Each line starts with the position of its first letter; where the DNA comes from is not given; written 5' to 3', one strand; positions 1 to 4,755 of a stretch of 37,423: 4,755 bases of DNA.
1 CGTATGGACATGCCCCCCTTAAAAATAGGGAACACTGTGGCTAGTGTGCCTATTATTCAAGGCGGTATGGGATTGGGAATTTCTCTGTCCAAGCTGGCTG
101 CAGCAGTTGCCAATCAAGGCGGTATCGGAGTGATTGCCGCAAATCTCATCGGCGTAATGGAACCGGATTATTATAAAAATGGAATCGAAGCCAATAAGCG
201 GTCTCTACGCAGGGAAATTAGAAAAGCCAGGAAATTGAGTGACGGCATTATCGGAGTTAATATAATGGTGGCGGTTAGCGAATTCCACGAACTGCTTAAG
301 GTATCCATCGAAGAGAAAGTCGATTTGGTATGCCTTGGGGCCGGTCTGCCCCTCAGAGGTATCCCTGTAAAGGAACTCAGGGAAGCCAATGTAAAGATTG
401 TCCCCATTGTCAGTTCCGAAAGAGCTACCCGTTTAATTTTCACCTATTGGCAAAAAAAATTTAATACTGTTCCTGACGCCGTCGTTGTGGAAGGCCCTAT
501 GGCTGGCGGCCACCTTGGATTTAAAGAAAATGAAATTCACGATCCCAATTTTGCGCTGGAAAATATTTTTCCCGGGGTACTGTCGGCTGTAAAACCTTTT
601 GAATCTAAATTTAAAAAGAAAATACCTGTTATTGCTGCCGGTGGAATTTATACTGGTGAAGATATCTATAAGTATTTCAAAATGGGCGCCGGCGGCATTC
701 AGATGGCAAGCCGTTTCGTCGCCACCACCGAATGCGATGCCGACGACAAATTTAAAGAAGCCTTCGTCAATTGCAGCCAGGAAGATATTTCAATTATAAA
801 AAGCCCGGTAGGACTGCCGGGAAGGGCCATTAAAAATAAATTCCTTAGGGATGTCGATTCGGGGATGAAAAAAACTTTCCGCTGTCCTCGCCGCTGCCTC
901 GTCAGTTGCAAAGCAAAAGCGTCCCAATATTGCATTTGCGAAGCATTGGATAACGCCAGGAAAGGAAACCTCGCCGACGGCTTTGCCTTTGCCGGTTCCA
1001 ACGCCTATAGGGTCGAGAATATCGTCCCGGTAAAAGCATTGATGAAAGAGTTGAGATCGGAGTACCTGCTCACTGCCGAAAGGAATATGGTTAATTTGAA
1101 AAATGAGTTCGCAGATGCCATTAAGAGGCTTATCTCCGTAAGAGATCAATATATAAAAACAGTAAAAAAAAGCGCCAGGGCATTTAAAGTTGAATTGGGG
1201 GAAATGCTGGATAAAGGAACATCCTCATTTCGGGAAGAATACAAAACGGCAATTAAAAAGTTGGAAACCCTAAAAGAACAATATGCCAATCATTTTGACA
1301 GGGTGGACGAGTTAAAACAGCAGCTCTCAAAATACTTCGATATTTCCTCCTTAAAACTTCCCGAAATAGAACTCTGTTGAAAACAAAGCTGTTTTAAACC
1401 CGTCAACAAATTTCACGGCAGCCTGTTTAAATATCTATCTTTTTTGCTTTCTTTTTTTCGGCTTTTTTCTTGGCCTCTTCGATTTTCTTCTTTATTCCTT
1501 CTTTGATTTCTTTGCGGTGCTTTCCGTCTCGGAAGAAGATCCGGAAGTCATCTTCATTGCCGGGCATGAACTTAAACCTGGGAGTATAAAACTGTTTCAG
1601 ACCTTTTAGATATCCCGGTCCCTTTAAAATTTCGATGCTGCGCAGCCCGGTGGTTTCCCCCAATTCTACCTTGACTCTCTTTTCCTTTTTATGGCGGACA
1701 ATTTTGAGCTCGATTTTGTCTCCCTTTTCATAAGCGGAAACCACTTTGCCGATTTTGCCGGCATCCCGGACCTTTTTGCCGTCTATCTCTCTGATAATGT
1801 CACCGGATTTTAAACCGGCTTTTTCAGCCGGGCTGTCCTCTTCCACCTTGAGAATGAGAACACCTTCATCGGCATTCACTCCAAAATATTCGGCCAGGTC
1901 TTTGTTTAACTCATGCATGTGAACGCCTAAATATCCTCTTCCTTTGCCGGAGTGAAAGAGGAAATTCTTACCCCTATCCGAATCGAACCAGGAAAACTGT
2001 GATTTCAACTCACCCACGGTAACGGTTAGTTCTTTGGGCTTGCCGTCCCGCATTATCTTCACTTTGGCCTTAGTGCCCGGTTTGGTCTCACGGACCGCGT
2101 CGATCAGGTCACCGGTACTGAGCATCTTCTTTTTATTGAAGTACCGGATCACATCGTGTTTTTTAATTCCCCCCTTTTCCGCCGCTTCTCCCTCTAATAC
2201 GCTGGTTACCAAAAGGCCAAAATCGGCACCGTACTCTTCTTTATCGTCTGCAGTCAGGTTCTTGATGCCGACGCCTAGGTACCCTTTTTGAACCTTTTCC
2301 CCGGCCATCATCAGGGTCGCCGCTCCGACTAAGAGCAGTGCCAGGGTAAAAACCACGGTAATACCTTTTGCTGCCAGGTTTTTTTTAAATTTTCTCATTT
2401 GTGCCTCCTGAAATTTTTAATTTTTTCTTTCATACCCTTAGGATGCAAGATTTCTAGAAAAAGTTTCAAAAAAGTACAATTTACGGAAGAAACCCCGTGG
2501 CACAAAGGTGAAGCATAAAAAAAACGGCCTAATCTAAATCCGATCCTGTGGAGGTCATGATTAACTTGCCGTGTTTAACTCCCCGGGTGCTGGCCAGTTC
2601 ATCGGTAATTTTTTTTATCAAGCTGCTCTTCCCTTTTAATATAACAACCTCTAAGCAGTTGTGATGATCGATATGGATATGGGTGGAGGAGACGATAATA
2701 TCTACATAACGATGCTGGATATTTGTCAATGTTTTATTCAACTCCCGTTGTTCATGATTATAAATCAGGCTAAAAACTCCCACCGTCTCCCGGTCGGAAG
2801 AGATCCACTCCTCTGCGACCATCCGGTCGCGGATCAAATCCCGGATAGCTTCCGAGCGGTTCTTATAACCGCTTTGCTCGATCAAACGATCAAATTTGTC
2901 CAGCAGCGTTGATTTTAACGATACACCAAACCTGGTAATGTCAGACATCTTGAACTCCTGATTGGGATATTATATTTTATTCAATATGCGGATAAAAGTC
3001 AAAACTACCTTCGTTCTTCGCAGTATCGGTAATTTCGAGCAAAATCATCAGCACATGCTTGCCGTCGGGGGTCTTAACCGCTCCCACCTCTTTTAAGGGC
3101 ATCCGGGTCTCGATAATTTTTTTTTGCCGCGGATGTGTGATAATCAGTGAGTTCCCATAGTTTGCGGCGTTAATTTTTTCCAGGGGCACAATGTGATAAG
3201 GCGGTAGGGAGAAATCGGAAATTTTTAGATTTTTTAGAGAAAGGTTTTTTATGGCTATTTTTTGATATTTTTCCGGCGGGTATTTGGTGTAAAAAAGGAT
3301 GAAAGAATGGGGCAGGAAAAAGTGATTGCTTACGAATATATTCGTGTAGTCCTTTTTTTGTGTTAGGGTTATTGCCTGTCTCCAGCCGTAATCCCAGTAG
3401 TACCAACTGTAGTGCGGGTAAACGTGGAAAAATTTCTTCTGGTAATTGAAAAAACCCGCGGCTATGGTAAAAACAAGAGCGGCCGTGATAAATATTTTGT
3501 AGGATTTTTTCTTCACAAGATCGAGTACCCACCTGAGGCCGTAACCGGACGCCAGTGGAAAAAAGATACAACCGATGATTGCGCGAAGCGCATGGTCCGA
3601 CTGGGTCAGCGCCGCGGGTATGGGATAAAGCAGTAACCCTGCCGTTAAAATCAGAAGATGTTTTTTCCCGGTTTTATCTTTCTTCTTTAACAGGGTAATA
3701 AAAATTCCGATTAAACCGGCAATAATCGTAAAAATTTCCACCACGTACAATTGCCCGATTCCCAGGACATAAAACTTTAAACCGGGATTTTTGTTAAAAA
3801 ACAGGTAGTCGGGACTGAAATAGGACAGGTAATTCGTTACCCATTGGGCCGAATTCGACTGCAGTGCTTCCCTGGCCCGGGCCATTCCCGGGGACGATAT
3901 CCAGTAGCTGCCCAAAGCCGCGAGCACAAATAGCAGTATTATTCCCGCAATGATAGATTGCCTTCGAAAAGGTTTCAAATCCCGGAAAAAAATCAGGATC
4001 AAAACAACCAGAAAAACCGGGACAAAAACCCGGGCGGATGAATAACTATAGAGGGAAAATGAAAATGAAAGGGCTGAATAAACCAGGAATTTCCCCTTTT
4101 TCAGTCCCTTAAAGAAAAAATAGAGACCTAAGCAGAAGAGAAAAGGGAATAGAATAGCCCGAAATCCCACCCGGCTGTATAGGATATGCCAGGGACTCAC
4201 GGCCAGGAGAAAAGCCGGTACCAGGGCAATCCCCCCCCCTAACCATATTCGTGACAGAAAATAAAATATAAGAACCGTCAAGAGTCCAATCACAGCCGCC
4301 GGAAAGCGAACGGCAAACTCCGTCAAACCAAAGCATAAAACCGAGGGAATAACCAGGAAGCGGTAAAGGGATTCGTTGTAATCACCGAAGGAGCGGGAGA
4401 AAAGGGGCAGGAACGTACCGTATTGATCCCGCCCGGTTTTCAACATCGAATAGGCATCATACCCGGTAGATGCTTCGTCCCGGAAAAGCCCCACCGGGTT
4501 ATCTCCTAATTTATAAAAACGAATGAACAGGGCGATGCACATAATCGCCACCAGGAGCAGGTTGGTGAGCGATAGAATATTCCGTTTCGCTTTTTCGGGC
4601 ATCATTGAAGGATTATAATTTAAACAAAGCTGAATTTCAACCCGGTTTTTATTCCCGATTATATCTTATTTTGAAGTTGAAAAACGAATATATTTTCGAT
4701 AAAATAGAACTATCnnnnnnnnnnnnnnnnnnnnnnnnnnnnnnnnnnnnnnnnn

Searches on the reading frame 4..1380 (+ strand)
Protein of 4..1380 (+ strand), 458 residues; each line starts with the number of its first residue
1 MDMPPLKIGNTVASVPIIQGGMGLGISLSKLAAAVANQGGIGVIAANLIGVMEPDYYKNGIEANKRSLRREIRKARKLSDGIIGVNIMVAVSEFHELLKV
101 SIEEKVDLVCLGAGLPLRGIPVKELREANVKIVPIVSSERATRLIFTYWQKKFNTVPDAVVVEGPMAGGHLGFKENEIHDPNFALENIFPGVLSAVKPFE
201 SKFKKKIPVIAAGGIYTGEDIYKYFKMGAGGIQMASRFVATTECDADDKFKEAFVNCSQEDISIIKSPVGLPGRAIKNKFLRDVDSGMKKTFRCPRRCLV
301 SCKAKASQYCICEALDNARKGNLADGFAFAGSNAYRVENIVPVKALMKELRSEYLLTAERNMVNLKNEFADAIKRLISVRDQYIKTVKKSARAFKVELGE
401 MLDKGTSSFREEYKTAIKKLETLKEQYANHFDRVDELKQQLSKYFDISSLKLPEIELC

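Call 40: search_protein_families(library=pfam, proteins=[window:4-1380:+], max_evalue=0.0001)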
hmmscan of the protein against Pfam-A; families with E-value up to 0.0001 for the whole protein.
window:4-1380:+ (458 aa): 3 families
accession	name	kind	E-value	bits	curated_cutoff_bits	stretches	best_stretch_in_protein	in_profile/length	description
PF03060.21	NMO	-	3e-52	178.5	28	1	14-351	11-329/331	Nitronate monooxygenase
PF00478.31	IMPDH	-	8.9e-08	31.9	25.6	0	201-247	202-248/345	IMP dehydrogenase / GMP reductase domain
PF01180.27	DHO_dh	-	6.1e-06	26.1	27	1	193-238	227-272/291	Dihydroorotate dehydrogenase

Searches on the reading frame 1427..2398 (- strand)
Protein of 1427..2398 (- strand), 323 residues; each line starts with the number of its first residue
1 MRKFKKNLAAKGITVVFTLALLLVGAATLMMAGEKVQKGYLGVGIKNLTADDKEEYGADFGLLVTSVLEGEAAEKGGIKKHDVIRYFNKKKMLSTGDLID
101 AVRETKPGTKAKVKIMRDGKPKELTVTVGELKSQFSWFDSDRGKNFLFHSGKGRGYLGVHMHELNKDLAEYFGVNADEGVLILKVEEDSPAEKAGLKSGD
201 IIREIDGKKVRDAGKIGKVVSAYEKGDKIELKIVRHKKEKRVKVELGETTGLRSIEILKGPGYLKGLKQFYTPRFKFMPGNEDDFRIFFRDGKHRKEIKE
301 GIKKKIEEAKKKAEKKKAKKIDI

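Call 40: search_protein_families(library=pfam, proteins=[window:1427-2398:-], max_evalue=0.0001)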
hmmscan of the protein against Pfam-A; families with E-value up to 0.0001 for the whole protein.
window:1427-2398:- (323 aa): 5 families
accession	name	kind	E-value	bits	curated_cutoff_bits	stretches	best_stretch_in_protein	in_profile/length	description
PF13180.12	PDZ_2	-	3.1e-34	117.5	27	2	155-246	1-80/80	PDZ domain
PF00595.29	PDZ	-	9.4e-18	64.8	23.2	2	153-233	8-80/81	PDZ domain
PF17820.7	PDZ_6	-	5.8e-17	61.6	27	1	182-235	2-54/54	PDZ domain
PF19805.5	DUF6288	-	9.2e-07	28.8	26.3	1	180-246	3-76/402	Family of unknown function (DUF6288)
PF14685.13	PDZ_Tricorn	-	3e-05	24.4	25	0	185-243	27-87/88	Tricorn protease PDZ domain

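Call 62: find_encoding_contigs(protein=window:1427-2398:-, flank=10000, max_places=3)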
Protein window:1427-2398:- (323 aa): no gene with exactly this product is on record in the collection.

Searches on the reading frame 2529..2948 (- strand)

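Call 40: search_protein_families(library=pfam, proteins=[window:2529-2948:-], max_evalue=0.0001)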
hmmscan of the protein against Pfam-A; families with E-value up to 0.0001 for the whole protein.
window:2529-2948:- (139 aa): 2 families
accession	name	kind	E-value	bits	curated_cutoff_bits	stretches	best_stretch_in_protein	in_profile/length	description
PF08753.17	NikR_C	-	2.4e-31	108.2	22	1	56-132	1-77/77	NikR C terminal nickel binding domain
PF01402.27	RHH_1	-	1.4e-07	31.7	20.5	1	6-42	1-36/39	Ribbon-helix-helix protein, copG family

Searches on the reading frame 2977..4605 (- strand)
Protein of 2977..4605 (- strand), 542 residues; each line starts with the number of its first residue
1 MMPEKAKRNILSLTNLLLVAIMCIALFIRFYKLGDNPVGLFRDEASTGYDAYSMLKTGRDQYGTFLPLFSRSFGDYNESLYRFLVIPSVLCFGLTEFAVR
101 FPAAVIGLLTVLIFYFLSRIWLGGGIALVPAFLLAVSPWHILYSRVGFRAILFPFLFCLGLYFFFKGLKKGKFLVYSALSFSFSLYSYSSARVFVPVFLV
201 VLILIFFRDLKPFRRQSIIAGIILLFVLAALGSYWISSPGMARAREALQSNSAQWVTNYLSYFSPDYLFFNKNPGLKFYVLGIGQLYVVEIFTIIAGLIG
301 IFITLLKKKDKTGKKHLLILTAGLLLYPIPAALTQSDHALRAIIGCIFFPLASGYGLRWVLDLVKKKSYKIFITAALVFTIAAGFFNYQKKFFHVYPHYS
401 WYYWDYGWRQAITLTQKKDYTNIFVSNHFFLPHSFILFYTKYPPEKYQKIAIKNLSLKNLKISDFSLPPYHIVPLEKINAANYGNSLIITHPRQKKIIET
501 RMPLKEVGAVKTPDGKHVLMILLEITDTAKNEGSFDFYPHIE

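Call 40: search_protein_families(library=pfam, proteins=[window:2977-4605:-], max_evalue=0.0001)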
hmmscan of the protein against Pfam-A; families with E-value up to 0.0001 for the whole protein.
window:2977-4605:- (542 aa): 1 family
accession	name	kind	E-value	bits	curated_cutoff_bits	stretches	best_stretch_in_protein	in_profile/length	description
PF13231.12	PMT_2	-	4.2e-09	37.3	26.1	1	91-230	16-155/160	Dolichyl-phosphate-mannose-protein mannosyltransferase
